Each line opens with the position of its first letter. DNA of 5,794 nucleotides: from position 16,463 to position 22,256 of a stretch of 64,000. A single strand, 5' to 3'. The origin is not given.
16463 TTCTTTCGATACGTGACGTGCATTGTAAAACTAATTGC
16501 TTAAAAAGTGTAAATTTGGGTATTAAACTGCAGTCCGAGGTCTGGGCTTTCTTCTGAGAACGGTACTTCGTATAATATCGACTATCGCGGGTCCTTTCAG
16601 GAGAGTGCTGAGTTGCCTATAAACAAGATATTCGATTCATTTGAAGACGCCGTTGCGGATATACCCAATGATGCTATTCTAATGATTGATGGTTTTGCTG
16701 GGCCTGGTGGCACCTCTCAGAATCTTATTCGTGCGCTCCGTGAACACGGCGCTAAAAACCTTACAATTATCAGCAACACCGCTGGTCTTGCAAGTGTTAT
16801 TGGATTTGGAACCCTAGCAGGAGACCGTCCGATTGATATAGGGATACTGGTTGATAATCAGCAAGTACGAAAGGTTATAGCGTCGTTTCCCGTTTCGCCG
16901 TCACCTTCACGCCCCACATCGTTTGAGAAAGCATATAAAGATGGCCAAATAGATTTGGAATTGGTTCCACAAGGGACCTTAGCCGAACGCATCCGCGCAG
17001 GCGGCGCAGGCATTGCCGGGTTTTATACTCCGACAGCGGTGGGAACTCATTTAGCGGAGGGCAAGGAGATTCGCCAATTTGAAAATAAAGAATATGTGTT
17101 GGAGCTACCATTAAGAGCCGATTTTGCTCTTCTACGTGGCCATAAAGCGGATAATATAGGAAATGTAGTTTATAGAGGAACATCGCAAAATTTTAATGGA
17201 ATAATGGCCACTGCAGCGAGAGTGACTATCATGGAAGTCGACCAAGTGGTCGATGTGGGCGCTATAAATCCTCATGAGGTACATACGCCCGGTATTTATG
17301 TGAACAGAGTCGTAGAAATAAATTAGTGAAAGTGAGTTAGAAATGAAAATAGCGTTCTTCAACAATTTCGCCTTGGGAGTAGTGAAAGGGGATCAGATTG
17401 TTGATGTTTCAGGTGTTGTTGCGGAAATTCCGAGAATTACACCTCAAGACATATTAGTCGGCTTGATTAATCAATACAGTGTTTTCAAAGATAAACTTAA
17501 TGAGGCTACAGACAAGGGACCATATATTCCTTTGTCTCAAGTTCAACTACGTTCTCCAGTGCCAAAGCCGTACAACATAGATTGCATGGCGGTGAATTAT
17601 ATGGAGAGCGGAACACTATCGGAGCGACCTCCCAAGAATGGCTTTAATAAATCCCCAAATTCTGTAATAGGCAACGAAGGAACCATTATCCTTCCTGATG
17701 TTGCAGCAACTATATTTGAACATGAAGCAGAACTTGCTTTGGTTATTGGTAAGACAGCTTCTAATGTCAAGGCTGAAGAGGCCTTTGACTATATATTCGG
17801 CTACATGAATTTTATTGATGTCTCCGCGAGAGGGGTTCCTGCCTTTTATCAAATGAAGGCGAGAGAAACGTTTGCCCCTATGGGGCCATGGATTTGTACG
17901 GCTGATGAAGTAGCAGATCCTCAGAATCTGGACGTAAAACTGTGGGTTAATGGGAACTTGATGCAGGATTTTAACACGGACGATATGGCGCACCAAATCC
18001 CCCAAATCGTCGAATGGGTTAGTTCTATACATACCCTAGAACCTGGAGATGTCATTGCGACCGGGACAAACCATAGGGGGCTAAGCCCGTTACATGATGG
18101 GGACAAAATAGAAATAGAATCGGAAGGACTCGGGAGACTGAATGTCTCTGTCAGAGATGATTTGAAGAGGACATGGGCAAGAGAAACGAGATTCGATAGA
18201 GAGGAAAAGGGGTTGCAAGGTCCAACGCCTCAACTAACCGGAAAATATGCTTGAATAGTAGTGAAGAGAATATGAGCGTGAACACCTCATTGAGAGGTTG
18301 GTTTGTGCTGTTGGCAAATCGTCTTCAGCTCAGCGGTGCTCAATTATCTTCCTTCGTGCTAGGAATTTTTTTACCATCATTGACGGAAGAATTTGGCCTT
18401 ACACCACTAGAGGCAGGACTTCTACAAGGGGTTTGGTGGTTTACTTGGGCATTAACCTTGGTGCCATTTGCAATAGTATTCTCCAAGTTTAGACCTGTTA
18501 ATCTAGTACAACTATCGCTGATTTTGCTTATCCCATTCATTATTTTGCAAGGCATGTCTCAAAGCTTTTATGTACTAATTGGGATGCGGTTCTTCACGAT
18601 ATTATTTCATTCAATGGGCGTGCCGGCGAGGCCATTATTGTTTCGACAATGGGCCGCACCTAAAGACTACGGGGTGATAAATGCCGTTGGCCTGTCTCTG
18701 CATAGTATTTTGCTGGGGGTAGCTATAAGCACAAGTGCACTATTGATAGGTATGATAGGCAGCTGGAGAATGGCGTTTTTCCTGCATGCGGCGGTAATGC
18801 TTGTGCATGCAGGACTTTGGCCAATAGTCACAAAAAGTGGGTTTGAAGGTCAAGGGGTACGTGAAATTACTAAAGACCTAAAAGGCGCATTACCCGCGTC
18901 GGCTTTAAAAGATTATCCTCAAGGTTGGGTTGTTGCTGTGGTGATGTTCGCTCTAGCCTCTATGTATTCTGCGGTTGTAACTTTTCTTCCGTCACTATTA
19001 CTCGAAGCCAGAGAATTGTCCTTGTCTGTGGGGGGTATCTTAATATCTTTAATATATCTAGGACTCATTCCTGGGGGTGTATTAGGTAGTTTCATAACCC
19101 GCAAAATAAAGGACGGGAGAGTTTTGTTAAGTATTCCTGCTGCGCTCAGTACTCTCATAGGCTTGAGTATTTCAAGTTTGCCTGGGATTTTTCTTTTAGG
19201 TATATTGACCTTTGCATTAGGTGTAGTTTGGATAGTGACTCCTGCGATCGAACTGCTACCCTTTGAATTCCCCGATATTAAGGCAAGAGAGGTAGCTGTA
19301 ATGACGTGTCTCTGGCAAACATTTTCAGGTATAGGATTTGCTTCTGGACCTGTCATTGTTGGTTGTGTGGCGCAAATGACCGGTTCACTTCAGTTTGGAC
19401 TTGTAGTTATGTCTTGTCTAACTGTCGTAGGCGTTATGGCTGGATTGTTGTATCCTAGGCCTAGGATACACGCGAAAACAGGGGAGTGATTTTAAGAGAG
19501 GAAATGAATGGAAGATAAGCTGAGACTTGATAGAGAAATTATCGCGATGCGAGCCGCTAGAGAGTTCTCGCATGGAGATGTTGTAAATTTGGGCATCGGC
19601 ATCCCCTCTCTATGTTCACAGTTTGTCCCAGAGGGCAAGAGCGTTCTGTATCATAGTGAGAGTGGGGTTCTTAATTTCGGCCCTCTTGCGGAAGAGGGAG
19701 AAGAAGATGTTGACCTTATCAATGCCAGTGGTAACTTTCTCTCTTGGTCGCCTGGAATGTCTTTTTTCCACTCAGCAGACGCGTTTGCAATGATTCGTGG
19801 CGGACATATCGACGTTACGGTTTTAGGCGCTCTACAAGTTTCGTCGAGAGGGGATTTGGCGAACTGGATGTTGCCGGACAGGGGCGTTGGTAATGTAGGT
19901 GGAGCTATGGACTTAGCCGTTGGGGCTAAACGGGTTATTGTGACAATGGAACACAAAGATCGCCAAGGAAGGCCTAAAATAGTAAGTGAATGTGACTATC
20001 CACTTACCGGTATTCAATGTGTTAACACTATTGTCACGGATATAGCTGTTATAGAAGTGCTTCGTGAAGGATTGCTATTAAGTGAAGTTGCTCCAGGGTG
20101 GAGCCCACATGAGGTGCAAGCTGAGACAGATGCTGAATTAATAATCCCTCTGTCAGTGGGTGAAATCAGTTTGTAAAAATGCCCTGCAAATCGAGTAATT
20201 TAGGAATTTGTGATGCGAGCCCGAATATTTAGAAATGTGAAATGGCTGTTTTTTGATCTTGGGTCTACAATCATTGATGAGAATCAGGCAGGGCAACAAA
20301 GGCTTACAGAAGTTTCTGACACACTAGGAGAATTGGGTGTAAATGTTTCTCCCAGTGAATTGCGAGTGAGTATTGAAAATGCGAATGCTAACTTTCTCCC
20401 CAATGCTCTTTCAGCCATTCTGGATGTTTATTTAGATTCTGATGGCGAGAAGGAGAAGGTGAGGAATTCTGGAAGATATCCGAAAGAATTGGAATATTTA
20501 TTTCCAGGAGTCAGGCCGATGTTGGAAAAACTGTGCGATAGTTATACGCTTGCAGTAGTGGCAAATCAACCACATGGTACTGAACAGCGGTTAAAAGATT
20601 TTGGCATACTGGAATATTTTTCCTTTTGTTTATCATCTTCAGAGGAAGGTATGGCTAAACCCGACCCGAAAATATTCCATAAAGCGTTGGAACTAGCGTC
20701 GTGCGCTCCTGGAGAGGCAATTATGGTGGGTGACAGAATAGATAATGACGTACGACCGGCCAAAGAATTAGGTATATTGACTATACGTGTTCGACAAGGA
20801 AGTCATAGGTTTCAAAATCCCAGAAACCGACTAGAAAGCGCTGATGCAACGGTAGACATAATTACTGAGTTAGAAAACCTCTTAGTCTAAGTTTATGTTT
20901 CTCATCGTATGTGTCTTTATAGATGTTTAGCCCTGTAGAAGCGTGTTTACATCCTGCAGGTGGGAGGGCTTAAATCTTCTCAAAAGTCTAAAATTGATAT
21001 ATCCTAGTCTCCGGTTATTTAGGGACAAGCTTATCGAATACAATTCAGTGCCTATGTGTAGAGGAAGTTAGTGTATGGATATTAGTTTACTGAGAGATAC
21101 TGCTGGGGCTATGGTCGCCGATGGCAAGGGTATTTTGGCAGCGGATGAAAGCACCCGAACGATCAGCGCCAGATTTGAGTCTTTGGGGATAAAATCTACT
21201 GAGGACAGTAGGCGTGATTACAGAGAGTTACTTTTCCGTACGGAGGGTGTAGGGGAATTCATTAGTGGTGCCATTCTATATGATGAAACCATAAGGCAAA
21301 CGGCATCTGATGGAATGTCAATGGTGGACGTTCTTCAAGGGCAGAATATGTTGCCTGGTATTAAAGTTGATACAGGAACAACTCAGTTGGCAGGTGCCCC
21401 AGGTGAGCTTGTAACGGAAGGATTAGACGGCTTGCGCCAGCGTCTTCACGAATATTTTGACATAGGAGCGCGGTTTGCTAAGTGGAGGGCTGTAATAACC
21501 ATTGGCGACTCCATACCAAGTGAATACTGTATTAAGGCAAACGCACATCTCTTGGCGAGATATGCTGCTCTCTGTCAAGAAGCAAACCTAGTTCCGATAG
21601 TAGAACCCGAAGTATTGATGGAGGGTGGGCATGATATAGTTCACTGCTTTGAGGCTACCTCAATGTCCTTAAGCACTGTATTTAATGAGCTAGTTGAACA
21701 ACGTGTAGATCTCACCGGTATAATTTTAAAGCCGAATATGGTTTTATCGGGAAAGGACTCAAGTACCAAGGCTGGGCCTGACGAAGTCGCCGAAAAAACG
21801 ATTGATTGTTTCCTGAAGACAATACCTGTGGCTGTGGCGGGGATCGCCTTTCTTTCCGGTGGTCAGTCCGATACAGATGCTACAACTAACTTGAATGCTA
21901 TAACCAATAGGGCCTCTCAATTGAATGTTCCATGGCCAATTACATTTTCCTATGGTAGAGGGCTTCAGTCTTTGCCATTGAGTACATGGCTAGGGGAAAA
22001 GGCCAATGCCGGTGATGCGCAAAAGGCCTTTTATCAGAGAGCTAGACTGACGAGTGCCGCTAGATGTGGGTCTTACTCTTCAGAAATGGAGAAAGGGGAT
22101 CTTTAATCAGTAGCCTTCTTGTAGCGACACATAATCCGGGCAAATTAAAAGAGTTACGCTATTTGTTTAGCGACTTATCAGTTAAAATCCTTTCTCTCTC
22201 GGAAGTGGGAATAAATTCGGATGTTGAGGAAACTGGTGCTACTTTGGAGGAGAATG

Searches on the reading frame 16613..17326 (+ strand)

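Call 40: search_protein_families(library=pfam, proteins=[window:16613-17326:+], max_evalue=0.00001)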
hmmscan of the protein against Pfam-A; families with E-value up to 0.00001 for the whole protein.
window:16613-17326:+ (237 aa): 1 family
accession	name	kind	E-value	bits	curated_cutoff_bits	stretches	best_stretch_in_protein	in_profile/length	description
PF01144.29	CoA_trans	-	6.7e-60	202.6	23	1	8-235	2-216/217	Coenzyme A transferase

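Call 90: search_protein_families(library=ncbifam, proteins=[window:16613-17326:+], max_evalue=1e-10)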
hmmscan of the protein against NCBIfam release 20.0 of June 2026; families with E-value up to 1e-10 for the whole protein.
window:16613-17326:+ (237 aa): 2 families
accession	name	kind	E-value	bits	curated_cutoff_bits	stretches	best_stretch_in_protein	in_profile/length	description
TIGR02429.1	pcaI_scoA_fam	subfamily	9.9e-79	263.8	128.5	1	3-236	2-219/222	3-oxoacid CoA-transferase subunit A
NF007394.0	PRK09920.1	equivalog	8.6e-54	182.4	315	1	12-234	10-214/219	acetate CoA-transferase subunit alpha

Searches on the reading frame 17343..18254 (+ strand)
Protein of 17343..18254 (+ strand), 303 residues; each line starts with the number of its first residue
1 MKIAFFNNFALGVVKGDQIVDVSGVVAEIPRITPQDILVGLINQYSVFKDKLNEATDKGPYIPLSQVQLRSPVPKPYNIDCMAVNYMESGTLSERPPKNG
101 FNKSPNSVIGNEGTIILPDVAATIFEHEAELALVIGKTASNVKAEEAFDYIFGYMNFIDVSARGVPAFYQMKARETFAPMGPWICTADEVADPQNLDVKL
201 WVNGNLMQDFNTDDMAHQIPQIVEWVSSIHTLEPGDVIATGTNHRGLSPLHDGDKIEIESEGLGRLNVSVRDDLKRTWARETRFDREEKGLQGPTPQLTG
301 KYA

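Call 40: search_protein_families(library=pfam, proteins=[window:17343-18254:+], max_evalue=0.00001)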
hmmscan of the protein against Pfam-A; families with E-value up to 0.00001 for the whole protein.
window:17343-18254:+ (303 aa): 1 family
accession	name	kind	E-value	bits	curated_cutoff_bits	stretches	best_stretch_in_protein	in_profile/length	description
PF01557.24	FAA_hydrolase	-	2.1e-52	178.3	23.9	1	82-270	5-213/214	Fumarylacetoacetate (FAA) hydrolase C-terminal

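Call 90: search_protein_families(library=ncbifam, proteins=[window:17343-18254:+], max_evalue=1e-10)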
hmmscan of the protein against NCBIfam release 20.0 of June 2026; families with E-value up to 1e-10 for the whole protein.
window:17343-18254:+ (303 aa): 6 families
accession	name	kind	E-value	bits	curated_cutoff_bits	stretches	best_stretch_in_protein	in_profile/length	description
TIGR02303.1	HpaG-C-term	equivalog_domain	5.3e-47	160.3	276.4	1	53-270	20-242/245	4-hydroxyphenylacetate degradation bifunctional isomerase/decarboxylase, C-terminal subunit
NF053535.1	DhyDRhmHlse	equivalog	3.5e-34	118.4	500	1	18-265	22-273/284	2,4-didehydro-3-deoxy-L-rhamnonate hydrolase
NF011750.0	PRK15203.1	equivalog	1.5e-33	116.3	811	1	83-268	229-420/429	4-hydroxyphenylacetate degradation bifunctional isomerase/decarboxylase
TIGR02305.1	HpaG-N-term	equivalog_domain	5.4e-33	114.2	228.65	1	101-269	36-204/205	4-hydroxyphenylacetate degradation bifunctional isomerase/decarboxylase, N-terminal subunit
NF009399.0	PRK12764.1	equivalog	2.8e-25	89.3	444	1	78-269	23-225/501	fumarylacetoacetate hydrolase family protein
NF007967.0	PRK10691.1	equivalog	7.4e-20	71.2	201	1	116-261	59-210/219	fumarylacetoacetate hydrolase family protein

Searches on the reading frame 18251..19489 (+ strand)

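Call 40: search_protein_families(library=pfam, proteins=[window:18251-19489:+], max_evalue=0.00001)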
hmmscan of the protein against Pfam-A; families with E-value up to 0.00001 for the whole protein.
window:18251-19489:+ (412 aa): 1 family
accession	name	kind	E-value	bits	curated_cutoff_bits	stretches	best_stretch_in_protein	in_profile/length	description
PF07690.21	MFS_1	-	3e-22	79.5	33.4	1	30-330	8-313/347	Major Facilitator Superfamily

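Call 90: search_protein_families(library=ncbifam, proteins=[window:18251-19489:+], max_evalue=1e-10)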
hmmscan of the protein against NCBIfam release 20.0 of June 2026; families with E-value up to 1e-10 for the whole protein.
window:18251-19489:+ (412 aa): 1 family
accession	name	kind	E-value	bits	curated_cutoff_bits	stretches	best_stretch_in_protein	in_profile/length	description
TIGR00881.1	2A0104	subfamily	1.9e-12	46.9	407.75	1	39-297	16-291/379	phosphoglycerate transporter protein PgtP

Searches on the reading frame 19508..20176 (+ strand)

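Call 40: search_protein_families(library=pfam, proteins=[window:19508-20176:+], max_evalue=0.00001)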
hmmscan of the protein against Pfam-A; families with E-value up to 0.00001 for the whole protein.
window:19508-20176:+ (222 aa): 1 family
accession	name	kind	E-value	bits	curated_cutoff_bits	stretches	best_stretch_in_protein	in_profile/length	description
PF01144.29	CoA_trans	-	2.1e-36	125.8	23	1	10-205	2-216/217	Coenzyme A transferase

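Call 90: search_protein_families(library=ncbifam, proteins=[window:19508-20176:+], max_evalue=1e-10)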
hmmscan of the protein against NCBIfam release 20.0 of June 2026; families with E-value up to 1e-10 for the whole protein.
window:19508-20176:+ (222 aa): 1 family
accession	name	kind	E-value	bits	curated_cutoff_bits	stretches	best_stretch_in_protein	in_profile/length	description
TIGR02428.1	pcaJ_scoB_fam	subfamily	1.7e-85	285.6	243.55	1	8-213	2-207/207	3-oxoacid CoA-transferase subunit B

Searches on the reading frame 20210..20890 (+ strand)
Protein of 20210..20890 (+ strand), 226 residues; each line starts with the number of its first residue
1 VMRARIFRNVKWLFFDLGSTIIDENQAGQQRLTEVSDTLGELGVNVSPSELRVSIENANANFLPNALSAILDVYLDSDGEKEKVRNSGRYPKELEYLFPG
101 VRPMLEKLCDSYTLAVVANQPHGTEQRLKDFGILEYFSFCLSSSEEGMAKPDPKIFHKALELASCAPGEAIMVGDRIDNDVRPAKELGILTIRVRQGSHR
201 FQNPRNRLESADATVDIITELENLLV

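Call 40: search_protein_families(library=pfam, proteins=[window:20210-20890:+], max_evalue=0.00001)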
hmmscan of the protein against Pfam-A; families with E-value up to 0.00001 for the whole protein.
window:20210-20890:+ (226 aa): 3 families
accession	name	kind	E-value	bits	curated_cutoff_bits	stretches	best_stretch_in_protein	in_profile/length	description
PF13419.12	HAD_2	-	1.4e-20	74.6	23.8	1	14-194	2-178/178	Haloacid dehalogenase-like hydrolase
PF00702.32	Hydrolase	-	6.3e-19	69.6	26.4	1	11-188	2-191/191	haloacid dehalogenase-like hydrolase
PF13242.12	Hydrolase_like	-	4.5e-12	46.2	22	1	149-216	3-70/75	HAD-hyrolase-like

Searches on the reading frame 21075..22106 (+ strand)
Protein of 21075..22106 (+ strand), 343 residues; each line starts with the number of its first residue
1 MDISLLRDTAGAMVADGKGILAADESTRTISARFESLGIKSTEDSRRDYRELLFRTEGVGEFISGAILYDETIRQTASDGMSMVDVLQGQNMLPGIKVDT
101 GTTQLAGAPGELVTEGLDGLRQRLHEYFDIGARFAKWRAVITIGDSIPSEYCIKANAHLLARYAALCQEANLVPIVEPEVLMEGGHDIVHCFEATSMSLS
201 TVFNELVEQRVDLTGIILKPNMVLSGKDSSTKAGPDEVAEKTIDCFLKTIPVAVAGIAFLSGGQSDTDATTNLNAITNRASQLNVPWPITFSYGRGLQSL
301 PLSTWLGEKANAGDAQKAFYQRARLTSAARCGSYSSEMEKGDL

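Call 40: search_protein_families(library=pfam, proteins=[window:21075-22106:+], max_evalue=0.00001)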
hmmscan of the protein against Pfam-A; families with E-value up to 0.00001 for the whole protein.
window:21075-22106:+ (343 aa): 1 family
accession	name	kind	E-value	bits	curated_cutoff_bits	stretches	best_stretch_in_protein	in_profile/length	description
PF00274.25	Glycolytic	-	7.7e-125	416.7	22.2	1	6-339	2-334/349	Fructose-bisphosphate aldolase class-I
